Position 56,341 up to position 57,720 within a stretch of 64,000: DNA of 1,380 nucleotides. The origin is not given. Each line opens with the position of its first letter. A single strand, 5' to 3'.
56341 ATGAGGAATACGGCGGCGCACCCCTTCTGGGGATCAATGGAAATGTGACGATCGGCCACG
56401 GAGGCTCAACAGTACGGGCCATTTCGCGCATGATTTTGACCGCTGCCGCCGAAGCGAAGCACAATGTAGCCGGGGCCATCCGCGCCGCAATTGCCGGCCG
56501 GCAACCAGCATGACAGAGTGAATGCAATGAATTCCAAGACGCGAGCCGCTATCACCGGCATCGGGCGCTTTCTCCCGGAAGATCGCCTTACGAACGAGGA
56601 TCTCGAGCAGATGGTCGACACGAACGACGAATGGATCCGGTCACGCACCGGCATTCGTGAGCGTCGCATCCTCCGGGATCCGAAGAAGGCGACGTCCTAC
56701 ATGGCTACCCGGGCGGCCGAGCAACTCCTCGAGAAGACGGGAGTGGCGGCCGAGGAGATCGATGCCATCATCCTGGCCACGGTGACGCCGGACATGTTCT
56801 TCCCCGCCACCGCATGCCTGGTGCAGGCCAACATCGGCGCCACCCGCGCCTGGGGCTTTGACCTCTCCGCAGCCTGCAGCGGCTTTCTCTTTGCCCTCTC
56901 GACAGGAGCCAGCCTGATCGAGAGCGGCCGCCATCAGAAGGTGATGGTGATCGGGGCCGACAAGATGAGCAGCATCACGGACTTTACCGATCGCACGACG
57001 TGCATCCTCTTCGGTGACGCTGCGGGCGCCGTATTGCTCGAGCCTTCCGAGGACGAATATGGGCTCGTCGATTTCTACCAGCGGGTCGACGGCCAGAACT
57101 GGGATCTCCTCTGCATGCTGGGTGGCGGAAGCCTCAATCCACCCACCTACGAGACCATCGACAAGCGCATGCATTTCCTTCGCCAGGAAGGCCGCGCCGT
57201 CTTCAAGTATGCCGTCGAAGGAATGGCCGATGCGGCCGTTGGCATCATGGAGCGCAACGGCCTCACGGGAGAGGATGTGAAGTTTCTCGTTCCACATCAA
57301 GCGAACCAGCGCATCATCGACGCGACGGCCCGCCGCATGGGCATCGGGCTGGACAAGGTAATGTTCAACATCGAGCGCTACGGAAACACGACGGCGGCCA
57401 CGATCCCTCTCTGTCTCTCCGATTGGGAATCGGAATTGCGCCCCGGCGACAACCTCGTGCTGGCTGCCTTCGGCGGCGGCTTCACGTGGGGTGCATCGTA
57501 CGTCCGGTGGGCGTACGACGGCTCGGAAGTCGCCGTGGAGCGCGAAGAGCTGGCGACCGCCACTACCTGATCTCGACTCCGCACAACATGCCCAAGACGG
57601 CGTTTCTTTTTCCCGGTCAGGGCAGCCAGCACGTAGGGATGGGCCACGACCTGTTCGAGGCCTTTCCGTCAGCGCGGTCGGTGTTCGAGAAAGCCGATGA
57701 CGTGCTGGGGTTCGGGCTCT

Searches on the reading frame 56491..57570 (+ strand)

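Call 7: search_protein_families(library=pfam, proteins=[window:56491-57570:+])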
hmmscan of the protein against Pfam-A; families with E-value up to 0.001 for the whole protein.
window:56491-57570:+ (359 aa): 3 families
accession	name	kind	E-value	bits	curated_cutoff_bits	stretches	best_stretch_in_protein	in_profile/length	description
PF08541.16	ACP_syn_III_C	-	3.4e-32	110.9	26.6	1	253-340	1-90/90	3-Oxoacyl-[acyl-carrier-protein (ACP)] synthase III C terminal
PF08545.16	ACP_syn_III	-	6.3e-29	100.1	24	1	123-201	1-80/80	3-Oxoacyl-[acyl-carrier-protein (ACP)] synthase III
PF00108.29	Thiolase_N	-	7.5e-07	29.2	26.4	1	67-165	22-121/260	Thiolase, N-terminal domain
